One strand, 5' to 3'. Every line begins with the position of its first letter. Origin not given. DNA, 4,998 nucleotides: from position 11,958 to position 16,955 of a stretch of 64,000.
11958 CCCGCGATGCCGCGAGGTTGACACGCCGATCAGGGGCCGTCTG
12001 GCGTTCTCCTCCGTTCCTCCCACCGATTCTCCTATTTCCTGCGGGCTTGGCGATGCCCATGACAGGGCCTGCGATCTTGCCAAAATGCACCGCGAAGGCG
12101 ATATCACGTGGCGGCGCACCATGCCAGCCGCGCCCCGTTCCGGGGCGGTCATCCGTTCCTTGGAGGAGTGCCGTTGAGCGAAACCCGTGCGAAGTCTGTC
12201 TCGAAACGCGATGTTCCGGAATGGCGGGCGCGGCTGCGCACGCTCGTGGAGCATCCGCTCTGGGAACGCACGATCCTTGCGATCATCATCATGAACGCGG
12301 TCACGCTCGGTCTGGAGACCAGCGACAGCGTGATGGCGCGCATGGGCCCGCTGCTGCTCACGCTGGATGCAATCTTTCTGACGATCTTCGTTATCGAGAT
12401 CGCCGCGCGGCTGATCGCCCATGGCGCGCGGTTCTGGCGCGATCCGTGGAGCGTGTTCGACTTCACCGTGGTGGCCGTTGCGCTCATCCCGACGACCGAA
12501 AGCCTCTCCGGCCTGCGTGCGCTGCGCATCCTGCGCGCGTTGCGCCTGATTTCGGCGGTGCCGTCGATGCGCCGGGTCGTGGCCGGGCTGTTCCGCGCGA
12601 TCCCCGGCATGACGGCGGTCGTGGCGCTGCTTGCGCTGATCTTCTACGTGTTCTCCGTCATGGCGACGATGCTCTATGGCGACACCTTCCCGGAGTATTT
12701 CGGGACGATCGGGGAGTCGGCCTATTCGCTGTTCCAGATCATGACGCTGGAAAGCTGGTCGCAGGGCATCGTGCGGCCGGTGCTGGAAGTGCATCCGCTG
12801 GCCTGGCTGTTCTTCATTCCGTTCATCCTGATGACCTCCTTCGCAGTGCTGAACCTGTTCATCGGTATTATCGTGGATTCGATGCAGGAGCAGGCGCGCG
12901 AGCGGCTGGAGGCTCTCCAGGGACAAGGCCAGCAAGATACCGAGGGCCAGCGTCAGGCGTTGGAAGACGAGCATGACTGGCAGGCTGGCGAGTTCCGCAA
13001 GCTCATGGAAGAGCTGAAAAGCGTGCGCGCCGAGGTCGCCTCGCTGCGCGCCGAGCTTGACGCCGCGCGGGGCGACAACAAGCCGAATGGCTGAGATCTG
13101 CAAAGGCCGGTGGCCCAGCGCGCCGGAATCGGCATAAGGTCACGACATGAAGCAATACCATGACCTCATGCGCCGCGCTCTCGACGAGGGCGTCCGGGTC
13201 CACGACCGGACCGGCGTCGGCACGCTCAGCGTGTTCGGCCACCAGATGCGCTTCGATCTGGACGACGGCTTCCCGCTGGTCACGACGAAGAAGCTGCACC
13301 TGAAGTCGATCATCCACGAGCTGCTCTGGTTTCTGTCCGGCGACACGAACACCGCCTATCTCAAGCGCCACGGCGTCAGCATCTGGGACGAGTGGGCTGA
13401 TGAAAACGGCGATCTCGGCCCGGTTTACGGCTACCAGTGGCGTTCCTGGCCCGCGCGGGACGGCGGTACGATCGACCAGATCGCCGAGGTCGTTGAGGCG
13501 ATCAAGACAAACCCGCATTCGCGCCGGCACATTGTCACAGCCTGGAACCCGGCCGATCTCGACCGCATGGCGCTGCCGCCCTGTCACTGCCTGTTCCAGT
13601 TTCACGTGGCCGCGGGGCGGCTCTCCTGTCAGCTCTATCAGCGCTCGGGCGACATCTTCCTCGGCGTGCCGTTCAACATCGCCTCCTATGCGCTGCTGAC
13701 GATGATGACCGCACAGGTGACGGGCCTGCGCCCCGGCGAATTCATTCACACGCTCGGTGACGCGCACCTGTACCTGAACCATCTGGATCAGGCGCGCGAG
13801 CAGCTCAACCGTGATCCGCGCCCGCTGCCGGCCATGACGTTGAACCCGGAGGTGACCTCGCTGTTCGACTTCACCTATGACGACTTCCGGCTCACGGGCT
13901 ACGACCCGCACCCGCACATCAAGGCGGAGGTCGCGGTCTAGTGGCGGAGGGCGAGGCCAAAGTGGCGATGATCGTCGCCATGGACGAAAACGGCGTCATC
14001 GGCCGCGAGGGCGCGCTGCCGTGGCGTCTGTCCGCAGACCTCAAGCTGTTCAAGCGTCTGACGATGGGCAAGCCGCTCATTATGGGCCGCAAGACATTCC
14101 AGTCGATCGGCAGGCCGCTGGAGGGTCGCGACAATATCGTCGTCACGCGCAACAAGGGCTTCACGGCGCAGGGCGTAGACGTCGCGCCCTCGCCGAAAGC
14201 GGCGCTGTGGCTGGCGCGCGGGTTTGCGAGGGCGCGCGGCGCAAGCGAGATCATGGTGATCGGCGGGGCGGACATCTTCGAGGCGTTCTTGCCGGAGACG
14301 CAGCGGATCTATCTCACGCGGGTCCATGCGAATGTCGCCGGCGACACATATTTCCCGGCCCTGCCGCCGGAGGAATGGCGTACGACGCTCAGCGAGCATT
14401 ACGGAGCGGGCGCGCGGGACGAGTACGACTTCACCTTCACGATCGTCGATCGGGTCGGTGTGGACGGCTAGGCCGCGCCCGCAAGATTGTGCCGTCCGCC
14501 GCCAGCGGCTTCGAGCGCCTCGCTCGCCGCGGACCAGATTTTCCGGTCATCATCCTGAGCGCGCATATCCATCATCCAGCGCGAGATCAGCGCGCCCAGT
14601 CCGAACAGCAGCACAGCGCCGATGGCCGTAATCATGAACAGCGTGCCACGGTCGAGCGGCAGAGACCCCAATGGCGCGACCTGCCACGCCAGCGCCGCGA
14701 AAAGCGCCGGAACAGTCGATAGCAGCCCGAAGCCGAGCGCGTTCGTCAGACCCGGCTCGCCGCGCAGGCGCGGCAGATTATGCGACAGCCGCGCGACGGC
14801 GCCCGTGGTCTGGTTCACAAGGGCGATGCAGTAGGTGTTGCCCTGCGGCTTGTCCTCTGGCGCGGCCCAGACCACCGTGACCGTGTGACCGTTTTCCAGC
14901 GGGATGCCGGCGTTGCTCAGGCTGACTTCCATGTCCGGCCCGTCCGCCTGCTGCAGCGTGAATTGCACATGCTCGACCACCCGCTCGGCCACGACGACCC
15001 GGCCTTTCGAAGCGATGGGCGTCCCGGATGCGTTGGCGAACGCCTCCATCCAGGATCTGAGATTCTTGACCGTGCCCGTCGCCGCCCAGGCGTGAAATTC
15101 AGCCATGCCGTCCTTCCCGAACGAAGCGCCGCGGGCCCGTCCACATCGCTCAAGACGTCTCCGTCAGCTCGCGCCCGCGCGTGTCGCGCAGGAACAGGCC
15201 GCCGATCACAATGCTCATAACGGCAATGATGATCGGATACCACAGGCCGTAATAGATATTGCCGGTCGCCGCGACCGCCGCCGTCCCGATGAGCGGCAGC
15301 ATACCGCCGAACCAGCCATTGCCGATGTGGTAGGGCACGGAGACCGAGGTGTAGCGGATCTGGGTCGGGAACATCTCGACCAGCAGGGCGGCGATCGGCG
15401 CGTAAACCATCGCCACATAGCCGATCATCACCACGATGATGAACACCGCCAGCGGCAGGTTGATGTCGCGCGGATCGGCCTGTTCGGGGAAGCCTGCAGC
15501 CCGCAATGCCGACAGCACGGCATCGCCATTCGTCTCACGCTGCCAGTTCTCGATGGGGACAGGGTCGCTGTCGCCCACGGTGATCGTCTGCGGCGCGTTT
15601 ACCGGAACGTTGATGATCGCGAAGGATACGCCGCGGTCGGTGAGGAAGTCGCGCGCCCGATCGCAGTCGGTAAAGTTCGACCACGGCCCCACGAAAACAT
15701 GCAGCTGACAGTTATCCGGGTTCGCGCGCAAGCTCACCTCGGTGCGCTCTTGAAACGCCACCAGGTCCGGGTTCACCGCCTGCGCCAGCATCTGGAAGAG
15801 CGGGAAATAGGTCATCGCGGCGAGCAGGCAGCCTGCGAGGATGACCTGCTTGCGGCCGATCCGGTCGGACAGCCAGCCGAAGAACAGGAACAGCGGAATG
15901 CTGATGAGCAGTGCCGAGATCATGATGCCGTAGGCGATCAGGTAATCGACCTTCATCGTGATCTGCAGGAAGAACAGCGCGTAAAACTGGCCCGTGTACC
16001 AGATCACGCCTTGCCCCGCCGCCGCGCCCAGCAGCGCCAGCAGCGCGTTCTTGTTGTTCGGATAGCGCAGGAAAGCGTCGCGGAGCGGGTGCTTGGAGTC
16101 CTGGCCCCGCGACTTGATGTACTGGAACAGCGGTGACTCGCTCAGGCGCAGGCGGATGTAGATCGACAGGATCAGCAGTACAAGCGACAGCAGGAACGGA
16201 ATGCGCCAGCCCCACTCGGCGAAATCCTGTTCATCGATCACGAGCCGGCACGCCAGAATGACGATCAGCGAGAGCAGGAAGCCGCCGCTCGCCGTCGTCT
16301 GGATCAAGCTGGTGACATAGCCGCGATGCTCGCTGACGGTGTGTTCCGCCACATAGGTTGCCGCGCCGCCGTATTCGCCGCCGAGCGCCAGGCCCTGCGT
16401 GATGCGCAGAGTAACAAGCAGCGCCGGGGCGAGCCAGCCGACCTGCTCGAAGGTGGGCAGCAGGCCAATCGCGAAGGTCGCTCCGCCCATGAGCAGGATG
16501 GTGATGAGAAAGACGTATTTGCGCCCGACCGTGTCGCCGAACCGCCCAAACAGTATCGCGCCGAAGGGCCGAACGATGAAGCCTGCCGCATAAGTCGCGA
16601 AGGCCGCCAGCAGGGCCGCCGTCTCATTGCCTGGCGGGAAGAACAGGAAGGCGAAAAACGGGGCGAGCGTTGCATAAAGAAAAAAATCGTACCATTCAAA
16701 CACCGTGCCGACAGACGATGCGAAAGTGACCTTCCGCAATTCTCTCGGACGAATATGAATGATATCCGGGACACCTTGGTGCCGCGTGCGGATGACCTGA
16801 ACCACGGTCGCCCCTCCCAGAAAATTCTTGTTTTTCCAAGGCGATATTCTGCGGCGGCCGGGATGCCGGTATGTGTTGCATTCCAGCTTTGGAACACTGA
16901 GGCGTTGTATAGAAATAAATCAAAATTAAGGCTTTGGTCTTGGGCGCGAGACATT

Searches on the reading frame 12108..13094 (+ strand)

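Call 79: search_protein_families(library=pfam, proteins=[window:12108-13094:+], max_evalue=0.00001)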
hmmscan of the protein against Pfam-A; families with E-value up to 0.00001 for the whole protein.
window:12108-13094:+ (328 aa): 2 families
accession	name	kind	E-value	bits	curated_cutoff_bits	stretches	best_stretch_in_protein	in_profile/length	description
PF00520.37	Ion_trans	-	3.6e-42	144.7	25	1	49-265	1-239/241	Ion transport protein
PF08016.18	PKD_channel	-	6.4e-08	32.7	22.4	1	138-261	105-224/225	Polycystin cation channel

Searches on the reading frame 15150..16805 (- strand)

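Call 80: search_protein_families(library=pfam, proteins=[window:15150-16805:-], max_evalue=0.00001)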
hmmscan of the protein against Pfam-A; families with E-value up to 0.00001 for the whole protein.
window:15150-16805:- (551 aa): 2 families
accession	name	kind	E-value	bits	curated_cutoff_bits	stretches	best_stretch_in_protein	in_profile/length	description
PF00083.30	Sugar_tr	-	2.5e-32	112.8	22.3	1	27-243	2-213/452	Sugar (and other) transporter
PF07690.21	MFS_1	-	6.9e-25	88.1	33.4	1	33-341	4-290/347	Major Facilitator Superfamily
